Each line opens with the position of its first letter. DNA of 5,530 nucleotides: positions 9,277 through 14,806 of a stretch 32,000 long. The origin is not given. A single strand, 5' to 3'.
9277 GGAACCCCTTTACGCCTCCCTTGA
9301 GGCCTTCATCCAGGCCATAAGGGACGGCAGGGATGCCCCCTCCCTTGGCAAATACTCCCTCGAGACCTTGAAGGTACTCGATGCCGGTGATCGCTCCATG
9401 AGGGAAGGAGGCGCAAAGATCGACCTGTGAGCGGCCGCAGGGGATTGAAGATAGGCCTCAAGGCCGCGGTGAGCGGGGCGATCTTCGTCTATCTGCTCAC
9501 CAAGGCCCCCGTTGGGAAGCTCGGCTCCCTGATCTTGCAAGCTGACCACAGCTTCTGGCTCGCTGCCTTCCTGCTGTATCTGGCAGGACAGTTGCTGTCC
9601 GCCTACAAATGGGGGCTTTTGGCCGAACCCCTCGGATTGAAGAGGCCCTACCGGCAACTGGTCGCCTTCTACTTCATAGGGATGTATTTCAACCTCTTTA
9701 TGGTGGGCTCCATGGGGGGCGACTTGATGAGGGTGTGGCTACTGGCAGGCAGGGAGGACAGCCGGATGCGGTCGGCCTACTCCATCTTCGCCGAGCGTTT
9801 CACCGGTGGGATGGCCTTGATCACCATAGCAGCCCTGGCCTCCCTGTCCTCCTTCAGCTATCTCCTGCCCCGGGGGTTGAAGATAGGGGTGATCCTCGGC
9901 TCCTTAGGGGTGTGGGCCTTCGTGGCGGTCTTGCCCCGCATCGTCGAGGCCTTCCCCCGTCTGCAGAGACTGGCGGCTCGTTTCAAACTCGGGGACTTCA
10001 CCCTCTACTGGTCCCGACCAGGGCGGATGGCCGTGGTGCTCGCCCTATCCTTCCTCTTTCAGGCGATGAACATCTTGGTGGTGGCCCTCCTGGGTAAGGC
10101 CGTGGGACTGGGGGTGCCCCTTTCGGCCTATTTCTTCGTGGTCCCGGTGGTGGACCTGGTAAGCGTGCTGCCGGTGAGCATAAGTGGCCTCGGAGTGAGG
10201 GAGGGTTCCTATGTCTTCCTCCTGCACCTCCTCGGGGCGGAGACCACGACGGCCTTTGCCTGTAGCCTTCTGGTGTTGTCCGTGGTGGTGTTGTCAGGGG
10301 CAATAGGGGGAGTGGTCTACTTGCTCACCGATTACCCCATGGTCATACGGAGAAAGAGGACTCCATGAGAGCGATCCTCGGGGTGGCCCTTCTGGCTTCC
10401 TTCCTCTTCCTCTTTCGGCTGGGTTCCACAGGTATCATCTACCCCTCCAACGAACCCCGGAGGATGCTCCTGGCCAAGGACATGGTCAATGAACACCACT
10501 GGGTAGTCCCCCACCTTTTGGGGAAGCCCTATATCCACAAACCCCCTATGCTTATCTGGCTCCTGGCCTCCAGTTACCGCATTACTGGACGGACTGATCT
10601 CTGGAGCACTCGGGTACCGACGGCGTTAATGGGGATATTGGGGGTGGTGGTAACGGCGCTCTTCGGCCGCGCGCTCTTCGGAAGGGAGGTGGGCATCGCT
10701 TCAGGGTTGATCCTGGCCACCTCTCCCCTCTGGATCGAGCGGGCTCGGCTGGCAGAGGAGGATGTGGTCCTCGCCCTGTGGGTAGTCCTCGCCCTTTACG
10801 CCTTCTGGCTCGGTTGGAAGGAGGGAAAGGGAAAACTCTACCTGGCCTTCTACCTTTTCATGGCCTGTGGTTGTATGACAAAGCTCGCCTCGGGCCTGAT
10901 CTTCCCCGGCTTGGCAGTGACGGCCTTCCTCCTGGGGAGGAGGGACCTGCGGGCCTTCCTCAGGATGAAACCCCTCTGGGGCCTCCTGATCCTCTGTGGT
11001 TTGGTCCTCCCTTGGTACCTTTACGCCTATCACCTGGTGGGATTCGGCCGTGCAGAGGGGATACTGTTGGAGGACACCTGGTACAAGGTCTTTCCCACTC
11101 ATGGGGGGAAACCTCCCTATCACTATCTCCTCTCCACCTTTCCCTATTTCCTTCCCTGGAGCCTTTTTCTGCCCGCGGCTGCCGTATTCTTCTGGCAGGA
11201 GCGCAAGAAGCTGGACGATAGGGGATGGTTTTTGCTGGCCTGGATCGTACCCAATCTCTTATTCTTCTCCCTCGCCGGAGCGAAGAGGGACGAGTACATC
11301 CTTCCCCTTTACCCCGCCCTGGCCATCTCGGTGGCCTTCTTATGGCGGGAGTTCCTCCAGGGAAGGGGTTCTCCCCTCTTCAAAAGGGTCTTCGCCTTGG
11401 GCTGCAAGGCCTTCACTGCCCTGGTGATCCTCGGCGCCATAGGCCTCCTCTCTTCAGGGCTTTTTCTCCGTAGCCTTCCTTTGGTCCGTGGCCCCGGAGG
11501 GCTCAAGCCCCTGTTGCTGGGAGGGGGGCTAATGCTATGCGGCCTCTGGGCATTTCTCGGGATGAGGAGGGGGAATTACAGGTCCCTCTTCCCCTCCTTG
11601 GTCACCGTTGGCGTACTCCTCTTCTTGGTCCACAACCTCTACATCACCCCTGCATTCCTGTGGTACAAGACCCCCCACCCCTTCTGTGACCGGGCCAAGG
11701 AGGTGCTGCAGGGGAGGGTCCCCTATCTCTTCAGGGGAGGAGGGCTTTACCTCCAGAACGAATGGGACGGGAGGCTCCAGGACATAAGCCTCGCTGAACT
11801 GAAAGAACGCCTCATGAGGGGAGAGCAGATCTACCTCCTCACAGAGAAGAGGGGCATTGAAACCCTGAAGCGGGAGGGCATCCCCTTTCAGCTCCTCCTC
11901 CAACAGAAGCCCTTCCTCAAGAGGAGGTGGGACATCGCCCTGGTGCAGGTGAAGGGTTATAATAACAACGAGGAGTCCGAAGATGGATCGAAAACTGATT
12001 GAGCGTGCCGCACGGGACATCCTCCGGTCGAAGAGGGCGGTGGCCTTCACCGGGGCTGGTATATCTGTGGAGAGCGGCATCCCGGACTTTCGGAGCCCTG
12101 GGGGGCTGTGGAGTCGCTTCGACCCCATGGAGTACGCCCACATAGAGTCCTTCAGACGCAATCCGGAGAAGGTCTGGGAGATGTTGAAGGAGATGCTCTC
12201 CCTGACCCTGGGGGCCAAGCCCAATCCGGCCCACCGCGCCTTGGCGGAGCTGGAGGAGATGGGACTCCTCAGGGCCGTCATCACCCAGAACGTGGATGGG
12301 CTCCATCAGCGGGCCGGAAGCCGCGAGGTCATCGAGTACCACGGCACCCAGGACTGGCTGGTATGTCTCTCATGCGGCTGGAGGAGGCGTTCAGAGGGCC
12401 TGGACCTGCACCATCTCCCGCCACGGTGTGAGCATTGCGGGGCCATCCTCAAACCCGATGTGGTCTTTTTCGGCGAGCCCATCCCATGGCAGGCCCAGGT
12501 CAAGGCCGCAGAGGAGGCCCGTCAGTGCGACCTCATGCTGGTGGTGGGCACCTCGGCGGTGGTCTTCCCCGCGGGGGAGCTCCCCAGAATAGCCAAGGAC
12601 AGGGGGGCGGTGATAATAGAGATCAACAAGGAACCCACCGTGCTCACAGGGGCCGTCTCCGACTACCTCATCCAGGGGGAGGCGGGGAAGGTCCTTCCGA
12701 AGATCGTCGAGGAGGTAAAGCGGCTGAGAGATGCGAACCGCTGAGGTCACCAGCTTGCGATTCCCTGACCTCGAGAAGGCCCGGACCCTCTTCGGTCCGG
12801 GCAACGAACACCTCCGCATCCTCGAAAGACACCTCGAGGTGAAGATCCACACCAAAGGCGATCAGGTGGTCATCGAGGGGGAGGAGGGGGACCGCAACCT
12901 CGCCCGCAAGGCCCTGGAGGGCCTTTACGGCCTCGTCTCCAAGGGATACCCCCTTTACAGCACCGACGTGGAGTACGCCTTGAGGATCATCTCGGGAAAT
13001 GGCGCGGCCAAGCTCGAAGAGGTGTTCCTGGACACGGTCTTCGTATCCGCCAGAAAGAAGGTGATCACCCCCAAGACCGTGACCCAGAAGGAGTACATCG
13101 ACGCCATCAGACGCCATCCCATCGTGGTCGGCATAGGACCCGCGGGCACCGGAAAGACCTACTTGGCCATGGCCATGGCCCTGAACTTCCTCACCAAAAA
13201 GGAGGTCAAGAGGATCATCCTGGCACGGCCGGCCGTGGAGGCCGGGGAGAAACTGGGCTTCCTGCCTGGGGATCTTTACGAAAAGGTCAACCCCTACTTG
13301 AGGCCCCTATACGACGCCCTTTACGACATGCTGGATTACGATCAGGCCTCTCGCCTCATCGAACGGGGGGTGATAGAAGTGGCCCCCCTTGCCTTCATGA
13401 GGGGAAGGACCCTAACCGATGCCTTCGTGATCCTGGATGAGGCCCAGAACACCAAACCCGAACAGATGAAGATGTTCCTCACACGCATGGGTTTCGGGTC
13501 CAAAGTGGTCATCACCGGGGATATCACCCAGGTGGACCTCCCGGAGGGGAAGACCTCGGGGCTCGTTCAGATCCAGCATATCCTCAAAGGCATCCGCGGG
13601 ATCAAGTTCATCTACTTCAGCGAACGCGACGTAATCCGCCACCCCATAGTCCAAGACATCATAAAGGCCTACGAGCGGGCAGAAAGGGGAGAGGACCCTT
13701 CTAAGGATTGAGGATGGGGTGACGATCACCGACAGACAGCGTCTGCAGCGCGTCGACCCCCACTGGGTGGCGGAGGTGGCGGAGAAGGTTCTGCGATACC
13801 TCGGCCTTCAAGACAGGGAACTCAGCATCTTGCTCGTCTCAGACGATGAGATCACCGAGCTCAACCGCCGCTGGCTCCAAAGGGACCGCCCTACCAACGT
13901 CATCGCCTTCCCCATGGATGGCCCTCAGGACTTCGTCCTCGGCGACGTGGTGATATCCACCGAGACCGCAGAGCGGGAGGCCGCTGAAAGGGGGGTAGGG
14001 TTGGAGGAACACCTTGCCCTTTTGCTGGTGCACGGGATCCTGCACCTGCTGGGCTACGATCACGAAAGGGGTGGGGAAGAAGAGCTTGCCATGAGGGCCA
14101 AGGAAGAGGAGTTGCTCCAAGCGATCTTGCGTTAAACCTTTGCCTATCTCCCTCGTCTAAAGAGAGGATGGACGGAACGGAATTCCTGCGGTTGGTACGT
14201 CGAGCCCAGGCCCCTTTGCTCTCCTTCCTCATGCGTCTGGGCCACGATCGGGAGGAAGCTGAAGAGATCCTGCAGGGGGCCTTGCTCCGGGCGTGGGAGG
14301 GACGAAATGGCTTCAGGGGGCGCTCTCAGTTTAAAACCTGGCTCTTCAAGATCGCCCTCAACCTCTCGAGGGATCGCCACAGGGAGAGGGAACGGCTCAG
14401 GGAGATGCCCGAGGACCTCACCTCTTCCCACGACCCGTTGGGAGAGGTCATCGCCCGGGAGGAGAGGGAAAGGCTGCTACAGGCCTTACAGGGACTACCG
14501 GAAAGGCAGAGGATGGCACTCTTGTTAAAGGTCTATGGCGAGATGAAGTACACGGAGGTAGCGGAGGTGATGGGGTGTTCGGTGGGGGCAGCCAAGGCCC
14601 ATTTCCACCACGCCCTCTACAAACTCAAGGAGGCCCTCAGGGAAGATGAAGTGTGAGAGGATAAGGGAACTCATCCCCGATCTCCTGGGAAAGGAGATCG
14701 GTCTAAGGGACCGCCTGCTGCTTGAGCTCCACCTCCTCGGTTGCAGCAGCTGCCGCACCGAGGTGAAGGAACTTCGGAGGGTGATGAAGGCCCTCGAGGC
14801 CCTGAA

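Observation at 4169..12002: Arn-like envelope aminosugar-modification cluster lacking ArnA/ArnD, built around a Gfo/Idh/MocA + DegT pair, DedA, UPF0104 and two GT-C transferases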

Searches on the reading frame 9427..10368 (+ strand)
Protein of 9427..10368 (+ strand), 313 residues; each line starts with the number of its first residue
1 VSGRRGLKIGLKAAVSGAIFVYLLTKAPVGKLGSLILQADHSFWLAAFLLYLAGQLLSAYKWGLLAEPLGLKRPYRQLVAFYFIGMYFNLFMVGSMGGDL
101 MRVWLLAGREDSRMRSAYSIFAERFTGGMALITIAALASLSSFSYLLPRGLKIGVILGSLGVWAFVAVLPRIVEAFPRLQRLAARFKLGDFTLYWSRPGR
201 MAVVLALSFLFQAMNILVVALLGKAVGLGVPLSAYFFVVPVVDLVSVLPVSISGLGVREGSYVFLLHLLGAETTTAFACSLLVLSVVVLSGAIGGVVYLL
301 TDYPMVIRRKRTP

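Call 3: search_protein_families(library=pfam, proteins=[window:9427-10368:+], max_evalue=0.001)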
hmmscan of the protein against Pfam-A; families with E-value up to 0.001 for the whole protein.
window:9427-10368:+ (313 aa): 1 family
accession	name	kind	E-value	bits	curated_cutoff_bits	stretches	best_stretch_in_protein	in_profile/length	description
PF03706.18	LPG_synthase_TM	-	2.3e-34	119.7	33.4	1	11-285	3-292/302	Lysylphosphatidylglycerol synthase TM region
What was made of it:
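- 9427..10368 (+): UPF0104 / LPG_synthase_TM membrane protein. Candidate flippase for the lipid-linked sugar. Accessory. Pfam LPG_synthase_TM, 120 bits (call 3).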

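Call 4: search_protein_families(library=ncbifam, proteins=[window:9427-10368:+], max_evalue=0.001)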
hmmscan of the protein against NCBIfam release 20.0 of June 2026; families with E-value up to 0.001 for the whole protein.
window:9427-10368:+ (313 aa): 1 family
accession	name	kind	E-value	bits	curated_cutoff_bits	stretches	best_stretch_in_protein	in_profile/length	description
TIGR00374.1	TIGR00374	subfamily_domain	8.4e-12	45.1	43.2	1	19-149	11-138/323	flippase-like domain-containing protein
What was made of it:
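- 9427..10368 (+): TIGR00374 'flippase-like domain' 45.1 bits against a cut-off of 43.2 (call 4).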

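Call 46: search_solved_structures(query=window:9427-10368:+, max_evalue=1)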
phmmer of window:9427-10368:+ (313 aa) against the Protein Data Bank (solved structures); distinct sequences matched with E-value up to 1: 0.
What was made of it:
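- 9427..10368 (+): No solved relative by sequence (call 46).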

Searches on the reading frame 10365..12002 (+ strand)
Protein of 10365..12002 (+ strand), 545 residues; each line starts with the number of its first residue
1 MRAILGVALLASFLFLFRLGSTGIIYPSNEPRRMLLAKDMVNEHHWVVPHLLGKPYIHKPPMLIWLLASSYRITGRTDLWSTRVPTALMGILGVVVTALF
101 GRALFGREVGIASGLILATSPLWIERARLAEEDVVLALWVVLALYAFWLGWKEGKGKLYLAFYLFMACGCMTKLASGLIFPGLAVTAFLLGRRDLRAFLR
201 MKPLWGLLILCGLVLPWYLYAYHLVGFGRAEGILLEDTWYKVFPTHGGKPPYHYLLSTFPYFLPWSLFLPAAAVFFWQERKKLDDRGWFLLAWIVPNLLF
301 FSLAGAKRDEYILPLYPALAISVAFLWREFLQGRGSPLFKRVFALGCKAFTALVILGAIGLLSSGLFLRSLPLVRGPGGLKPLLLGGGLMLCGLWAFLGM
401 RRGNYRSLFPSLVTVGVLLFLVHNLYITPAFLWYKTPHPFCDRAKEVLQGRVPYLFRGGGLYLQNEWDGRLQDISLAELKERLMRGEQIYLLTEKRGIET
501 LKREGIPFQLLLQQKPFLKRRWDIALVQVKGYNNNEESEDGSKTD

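Call 3: search_protein_families(library=pfam, proteins=[window:10365-12002:+], max_evalue=0.001)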
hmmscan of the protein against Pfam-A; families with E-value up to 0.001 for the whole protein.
window:10365-12002:+ (545 aa): 3 families
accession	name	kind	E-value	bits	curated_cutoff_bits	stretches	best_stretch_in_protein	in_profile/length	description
PF13231.12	PMT_2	-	1.9e-20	74.2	26.1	1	58-217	1-157/160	Dolichyl-phosphate-mannose-protein mannosyltransferase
PF02366.24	PMT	-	3.1e-11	43.8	22.7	1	38-222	39-235/245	Dolichyl-phosphate-mannose-protein mannosyltransferase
PF03901.23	Glyco_transf_22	-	3e-06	27.2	23.8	1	64-344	65-352/414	Alg9-like mannosyltransferase family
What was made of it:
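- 10365..12002 (+): GT-C#2, a second and divergent ArnT-like glycosyltransferase, 30% identical to GT-C#1. Pfam PMT_2, PMT and Glyco_transf_22 (call 3).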

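Call 4: search_protein_families(library=ncbifam, proteins=[window:10365-12002:+], max_evalue=0.001)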
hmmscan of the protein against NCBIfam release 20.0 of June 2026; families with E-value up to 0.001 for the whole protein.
window:10365-12002:+ (545 aa): 2 families
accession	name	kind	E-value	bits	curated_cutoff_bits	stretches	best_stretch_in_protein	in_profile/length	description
NF009784.2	PRK13279.1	equivalog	1.4e-31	109.7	567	1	7-480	10-480/539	lipid IV(A) 4-amino-4-deoxy-L-arabinosyltransferase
TIGR03663.1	TIGR03663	subfamily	3.2e-09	36.3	126.25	1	55-306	48-315/435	flippase activity-associated protein Agl23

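Call 28: search_solved_structures(query=window:10365-12002:+, max_evalue=0.001, show_alignments=1)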
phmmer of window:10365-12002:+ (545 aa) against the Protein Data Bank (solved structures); distinct sequences matched with E-value up to 0.001: 1.
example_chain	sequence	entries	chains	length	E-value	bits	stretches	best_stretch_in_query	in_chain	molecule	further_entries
5ezm_A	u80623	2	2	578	2.8e-16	62.5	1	18-347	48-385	4-amino-4-deoxy-L-arabinose transferase or related glycosyltransferases of PMT family | 4-amino-4-deoxy-L-arabinose (L-Ara4N) transferase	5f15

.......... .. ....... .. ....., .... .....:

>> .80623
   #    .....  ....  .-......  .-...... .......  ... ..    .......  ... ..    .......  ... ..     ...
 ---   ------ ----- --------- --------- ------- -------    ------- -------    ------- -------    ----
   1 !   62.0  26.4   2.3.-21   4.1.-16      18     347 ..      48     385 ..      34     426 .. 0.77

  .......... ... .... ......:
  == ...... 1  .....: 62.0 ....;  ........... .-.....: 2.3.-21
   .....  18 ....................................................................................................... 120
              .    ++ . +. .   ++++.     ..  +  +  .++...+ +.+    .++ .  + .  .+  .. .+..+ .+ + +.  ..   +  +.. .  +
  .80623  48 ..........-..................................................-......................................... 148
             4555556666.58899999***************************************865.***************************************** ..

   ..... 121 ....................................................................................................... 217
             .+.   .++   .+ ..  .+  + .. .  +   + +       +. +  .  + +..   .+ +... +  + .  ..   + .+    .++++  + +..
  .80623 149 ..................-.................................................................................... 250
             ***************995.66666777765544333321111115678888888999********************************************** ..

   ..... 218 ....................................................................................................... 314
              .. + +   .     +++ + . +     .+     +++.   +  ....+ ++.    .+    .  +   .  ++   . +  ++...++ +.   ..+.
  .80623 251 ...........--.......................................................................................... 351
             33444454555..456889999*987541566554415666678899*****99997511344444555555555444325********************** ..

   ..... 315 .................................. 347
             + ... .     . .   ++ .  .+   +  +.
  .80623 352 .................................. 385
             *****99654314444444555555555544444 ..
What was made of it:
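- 10365..12002 (+): The only PDB hit is ArnT 5ezm (call 28).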

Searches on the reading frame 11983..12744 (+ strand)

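Call 3: search_protein_families(library=pfam, proteins=[window:11983-12744:+], max_evalue=0.001)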
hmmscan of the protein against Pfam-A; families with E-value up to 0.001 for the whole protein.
window:11983-12744:+ (253 aa): 2 families
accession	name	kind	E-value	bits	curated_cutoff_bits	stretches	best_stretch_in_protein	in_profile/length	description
PF02146.23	SIR2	-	6e-51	173.4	24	1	24-196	1-180/180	Sir2 family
PF00205.28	TPP_enzyme_M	-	7.2e-05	23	30.4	0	169-240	65-136/137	Thiamine pyrophosphate enzyme, central domain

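Call 4: search_protein_families(library=ncbifam, proteins=[window:11983-12744:+], max_evalue=0.001)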
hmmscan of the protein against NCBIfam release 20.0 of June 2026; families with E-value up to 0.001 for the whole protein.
window:11983-12744:+ (253 aa): 7 families
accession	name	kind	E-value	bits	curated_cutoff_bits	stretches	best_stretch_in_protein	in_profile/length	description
NF040867.1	prot_deacyl_CobB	equivalog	8.8e-93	310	320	1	8-245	2-242/242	NAD-dependent protein deacetylase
NF001753.0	PRK00481.1-3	subfamily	5.1e-87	291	243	1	6-247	3-249/252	NAD-dependent protein deacylase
NF010736.0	PRK14138.1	equivalog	8e-61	205.4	395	1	15-222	10-219/244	NAD-dependent deacetylase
NF001754.0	PRK00481.1-4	equivalog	2.1e-55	187.5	252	1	10-241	9-240/244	NAD-dependent protein deacylase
NF001752.0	PRK00481.1-1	equivalog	3.4e-54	183.9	221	1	7-242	5-240/242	NAD-dependent protein deacylase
NF003738.0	PRK05333.1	equivalog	1.2e-50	172.2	305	2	13-137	23-147/295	NAD-dependent protein deacetylase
NF001755.0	PRK00481.1-5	equivalog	6.4e-35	120.5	318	1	12-245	36-269/278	Sir2 family NAD+-dependent deacetylase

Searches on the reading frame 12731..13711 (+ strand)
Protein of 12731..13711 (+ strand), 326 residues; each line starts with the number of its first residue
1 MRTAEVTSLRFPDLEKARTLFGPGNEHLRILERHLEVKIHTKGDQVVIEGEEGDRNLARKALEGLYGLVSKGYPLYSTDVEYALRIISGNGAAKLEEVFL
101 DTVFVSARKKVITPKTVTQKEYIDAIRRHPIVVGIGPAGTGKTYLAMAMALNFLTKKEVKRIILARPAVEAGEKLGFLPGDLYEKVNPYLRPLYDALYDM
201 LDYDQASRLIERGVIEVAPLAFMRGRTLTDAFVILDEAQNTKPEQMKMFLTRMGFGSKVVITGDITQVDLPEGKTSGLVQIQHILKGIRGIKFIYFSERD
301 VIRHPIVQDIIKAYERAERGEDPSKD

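Call 3: search_protein_families(library=pfam, proteins=[window:12731-13711:+], max_evalue=0.001)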
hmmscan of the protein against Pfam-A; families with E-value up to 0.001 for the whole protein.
window:12731-13711:+ (326 aa): 6 families
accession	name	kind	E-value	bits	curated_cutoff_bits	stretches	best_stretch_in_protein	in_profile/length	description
PF02562.22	PhoH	-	9.1e-98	326.2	27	1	112-315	2-205/205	PhoH-like protein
PF13604.12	AAA_30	-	1.9e-07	31.5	27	1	118-268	5-128/191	AAA domain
PF13245.12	AAA_19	-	2.2e-07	31.6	25.1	1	119-268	1-129/134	AAA domain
PF01695.23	IstB_IS21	-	0.0001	22.3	24.1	1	112-152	75-115/238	IstB-like ATP binding protein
PF13401.12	AAA_22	-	0.00053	20.7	27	0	130-254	6-109/130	AAA domain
PF00270.35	DEAD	-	0.00067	19.9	26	0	118-166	3-52/167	DEAD/DEAH box helicase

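Call 4: search_protein_families(library=ncbifam, proteins=[window:12731-13711:+], max_evalue=0.001)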
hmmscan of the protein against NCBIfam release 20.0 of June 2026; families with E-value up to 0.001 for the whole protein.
window:12731-13711:+ (326 aa): 4 families
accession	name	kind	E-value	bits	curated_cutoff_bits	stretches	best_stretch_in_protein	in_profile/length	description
NF007827.1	PRK10536.1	equivalog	1.7e-59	201.3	380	1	109-314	46-253/253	phosphate starvation-inducible protein PhoH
NF053827.1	RNA5-3helPhoH2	equivalog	1.9e-32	112.8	680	1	132-300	240-413/427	RNA 5'-3' helicase PhoH2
NF038214.1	IS21_help_AAA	equivalog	0.0002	21.1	200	1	113-156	74-117/232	IS21-like element helper ATPase IstB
NF006616.1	PRK09183.1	subfamily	0.00082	18.7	300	0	116-153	87-124/253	IS21-like element helper ATPase IstB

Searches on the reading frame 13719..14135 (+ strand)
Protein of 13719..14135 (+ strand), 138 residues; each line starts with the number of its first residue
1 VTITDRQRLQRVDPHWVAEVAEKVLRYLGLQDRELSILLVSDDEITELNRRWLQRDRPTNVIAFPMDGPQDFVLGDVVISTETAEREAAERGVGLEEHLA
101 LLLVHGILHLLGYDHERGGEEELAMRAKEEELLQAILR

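Call 3: search_protein_families(library=pfam, proteins=[window:13719-14135:+], max_evalue=0.001)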
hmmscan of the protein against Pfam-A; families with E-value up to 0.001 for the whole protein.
window:13719-14135:+ (138 aa): 1 family
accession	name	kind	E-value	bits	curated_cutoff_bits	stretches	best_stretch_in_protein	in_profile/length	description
PF02130.23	YbeY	-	2.3e-36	124.9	25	1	16-135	10-128/129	Endoribonuclease YbeY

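Call 4: search_protein_families(library=ncbifam, proteins=[window:13719-14135:+], max_evalue=0.001)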
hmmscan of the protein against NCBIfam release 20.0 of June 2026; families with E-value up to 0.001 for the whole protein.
window:13719-14135:+ (138 aa): 2 families
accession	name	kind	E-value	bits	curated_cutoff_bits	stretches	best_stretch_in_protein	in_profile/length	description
TIGR00043.2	TIGR00043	equivalog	2.8e-40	137.3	45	1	11-136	8-142/146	rRNA maturation RNase YbeY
NF010570.0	PRK13963.1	equivalog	5.5e-23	81.6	274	1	31-135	148-253/261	rRNA maturation RNase YbeY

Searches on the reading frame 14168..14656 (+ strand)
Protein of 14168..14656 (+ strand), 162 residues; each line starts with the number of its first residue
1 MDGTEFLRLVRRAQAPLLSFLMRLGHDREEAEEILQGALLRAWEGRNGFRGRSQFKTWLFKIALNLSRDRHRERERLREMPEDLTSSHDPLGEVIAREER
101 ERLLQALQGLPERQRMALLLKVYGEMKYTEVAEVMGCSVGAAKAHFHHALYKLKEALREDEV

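Call 8: search_protein_families(library=pfam, proteins=[window:14168-14656:+])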
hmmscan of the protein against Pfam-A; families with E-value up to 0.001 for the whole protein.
window:14168-14656:+ (162 aa): 3 families
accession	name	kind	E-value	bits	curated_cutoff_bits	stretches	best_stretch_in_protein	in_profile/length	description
PF08281.18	Sigma70_r4_2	-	9.9e-17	60.8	25.7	1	100-153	1-54/54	Sigma-70, region 4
PF04542.20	Sigma70_r2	-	5.1e-14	52.2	24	1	9-76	1-70/71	Sigma-70 region 2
PF04545.22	Sigma70_r4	-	6.9e-09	35.5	24.1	1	106-155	1-50/50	Sigma-70, region 4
